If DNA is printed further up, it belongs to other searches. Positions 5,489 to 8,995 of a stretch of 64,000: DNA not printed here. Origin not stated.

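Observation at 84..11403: Five-gene operon: AddB-like nuclease, AddA-like helicase-nuclease, unknown protein, PLD, SNF2 helicase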

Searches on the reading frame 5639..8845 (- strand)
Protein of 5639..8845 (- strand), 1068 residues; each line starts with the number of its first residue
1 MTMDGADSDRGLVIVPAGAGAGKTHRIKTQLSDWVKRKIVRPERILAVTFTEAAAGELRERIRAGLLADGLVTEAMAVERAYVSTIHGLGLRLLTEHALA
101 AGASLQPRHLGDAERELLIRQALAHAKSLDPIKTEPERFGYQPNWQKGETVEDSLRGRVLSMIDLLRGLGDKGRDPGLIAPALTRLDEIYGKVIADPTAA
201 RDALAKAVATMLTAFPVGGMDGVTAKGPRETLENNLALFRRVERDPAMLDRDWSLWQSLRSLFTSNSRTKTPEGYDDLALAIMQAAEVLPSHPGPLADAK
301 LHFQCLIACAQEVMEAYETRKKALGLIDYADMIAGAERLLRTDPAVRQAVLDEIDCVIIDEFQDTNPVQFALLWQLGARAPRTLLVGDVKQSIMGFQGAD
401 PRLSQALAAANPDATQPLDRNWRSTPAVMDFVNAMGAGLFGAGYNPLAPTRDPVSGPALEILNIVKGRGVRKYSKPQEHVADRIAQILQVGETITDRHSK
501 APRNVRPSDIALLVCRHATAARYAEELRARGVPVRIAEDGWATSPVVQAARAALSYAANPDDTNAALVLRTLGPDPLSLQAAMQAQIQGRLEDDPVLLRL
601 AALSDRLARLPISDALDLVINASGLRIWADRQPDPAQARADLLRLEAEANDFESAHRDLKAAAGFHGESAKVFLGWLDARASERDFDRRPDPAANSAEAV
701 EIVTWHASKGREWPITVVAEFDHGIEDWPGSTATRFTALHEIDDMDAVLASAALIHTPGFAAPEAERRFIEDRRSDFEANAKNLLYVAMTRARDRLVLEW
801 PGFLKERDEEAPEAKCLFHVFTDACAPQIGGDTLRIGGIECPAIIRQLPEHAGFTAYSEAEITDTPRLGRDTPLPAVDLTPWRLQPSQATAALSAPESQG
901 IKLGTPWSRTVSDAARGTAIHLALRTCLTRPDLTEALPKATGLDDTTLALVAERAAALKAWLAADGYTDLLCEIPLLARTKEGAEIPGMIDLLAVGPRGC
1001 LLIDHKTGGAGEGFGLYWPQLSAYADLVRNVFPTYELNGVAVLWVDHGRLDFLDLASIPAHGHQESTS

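Call 3: search_protein_families(library=pfam, proteins=[window:5639-8845:-], max_evalue=0.01)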
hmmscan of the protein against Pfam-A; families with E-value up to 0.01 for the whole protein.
window:5639-8845:- (1068 aa): 7 families
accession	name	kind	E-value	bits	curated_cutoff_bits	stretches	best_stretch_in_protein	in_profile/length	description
PF00580.27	UvrD-helicase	-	3.5e-44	151.9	23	1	10-404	13-263/271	UvrD/REP helicase N-terminal domain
PF13245.12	AAA_19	-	2e-16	60.8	25.1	1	9-396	10-133/134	AAA domain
PF13361.12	UvrD_C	-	1.2e-08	35.2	25.6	1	696-800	283-347/350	UvrD-like helicase C-terminal domain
PF13538.12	UvrD_C_2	-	1.2e-07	31.9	27.4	1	780-798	33-51/52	UvrD-like helicase C-terminal domain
PF13604.12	AAA_30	-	0.00039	20.7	27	0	7-62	15-66/191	AAA domain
PF01443.25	Viral_helicase1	-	0.00045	20.5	21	0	776-798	202-226/228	Viral superfamily 1 RNA helicase core domain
PF12705.13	PDDEXK_1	-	0.0014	19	22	1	904-1033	24-174/247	PD-(D/E)XK nuclease superfamily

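Call 4: search_protein_families(library=padloc, proteins=[window:5639-8845:-], max_evalue=0.01)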
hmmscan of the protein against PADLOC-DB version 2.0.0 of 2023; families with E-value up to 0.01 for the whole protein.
window:5639-8845:- (1068 aa): 51 families (the best 25 are shown)
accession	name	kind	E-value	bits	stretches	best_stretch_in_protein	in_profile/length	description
PDLC00117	GajB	-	6.5e-37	125.3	2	311-430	176-296/604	UrvD helicase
PDLC03802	RTasHel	-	1.4e-35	121.3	2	312-565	151-367/675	DRT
PDLC00132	GajB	-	2.4e-31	107.1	2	311-435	172-298/625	UrvD helicase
PDLC00114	GajB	-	1.5e-28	97.8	2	310-437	172-300/635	UrvD helicase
PDLC00130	GajB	-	2.6e-27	93.3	2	311-434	163-288/589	UrvD helicase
PDLC00121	GajB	-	4.8e-27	92.7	2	307-438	157-285/565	UrvD helicase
PDLC00107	GajB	-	4e-26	89.8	2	324-423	186-285/587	UrvD helicase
PDLC00127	GajB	-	4e-26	89.7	2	310-432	158-285/594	UrvD helicase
PDLC00103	GajB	-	1.9e-25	87.9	2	317-554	176-397/612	UrvD helicase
PDLC00119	GajB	-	1.1e-23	82.1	2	317-435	182-299/565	UrvD helicase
PDLC00134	GajB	-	3.1e-20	70.7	2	323-436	185-296/431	UrvD helicase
PDLC00129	GajB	-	1.4e-19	68.2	1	321-435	192-308/594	UrvD helicase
PDLC00112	GajB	-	7.8e-19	65.7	2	317-435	170-294/581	UrvD helicase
PDLC00122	GajB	-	8.7e-19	65.8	2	355-435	164-246/502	UrvD helicase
PDLC00136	GajB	-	1.1e-18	65.5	1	356-435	209-288/570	UrvD helicase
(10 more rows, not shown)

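Call 5: search_protein_families(library=ncbifam, proteins=[window:5639-8845:-], max_evalue=0.01)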
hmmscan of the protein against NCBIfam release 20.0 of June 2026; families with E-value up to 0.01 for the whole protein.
window:5639-8845:- (1068 aa): 15 families
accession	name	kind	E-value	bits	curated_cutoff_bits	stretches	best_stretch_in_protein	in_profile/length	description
TIGR02784.1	addA_alphas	equivalog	1.3e-48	166.1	860.75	3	478-1047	557-1132/1138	double-strand break repair helicase AddA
TIGR00609.1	recB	equivalog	5e-42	144.1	696.05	3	308-538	324-575/1175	exodeoxyribonuclease V subunit beta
TIGR02785.1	addA_Gpos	equivalog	2.9e-38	131.4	707.65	4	300-435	331-479/1234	helicase-exonuclease AddAB subunit AddA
NF008743.0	PRK11773.1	equivalog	3e-36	125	965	2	309-435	169-296/720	DNA helicase II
TIGR01073.1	pcrA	equivalog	6.8e-36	123.9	911.2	2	11-147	18-145/725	DNA helicase PcrA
TIGR01075.1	uvrD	equivalog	4.3e-34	117.9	1144.45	2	310-435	165-291/715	DNA helicase II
TIGR01074.1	rep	equivalog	1.9e-29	102.5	951.45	2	312-435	165-289/668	DNA helicase Rep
NF008172.0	PRK10919.1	equivalog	9.5e-23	80.3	1168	2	313-433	167-288/673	DNA helicase Rep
NF010485.0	PRK13909.1-2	equivalog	1.9e-22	79.4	650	2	352-438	330-426/909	RecB-like helicase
NF008128.0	PRK10876.1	equivalog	2.8e-21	75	1697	2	307-435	329-460/1181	exodeoxyribonuclease V subunit beta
NF008276.0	PRK11054.1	equivalog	1.1e-19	70.4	543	2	302-410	384-489/684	DNA helicase IV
NF010487.0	PRK13909.1-4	equivalog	6.6e-17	61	759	2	351-534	324-502/924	RecB-like helicase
NF010484.0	PRK13909.1-1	equivalog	1.8e-07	29.3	1074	1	354-435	345-434/945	RecB-like helicase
NF041464.1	HelD_BACSU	equivalog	1.1e-06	26.9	419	1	353-435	546-629/779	RNA polymerase recycling motor HelD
NF010486.0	PRK13909.1-3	equivalog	8.3e-06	24.1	1109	0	354-434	331-421/921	RecB-like helicase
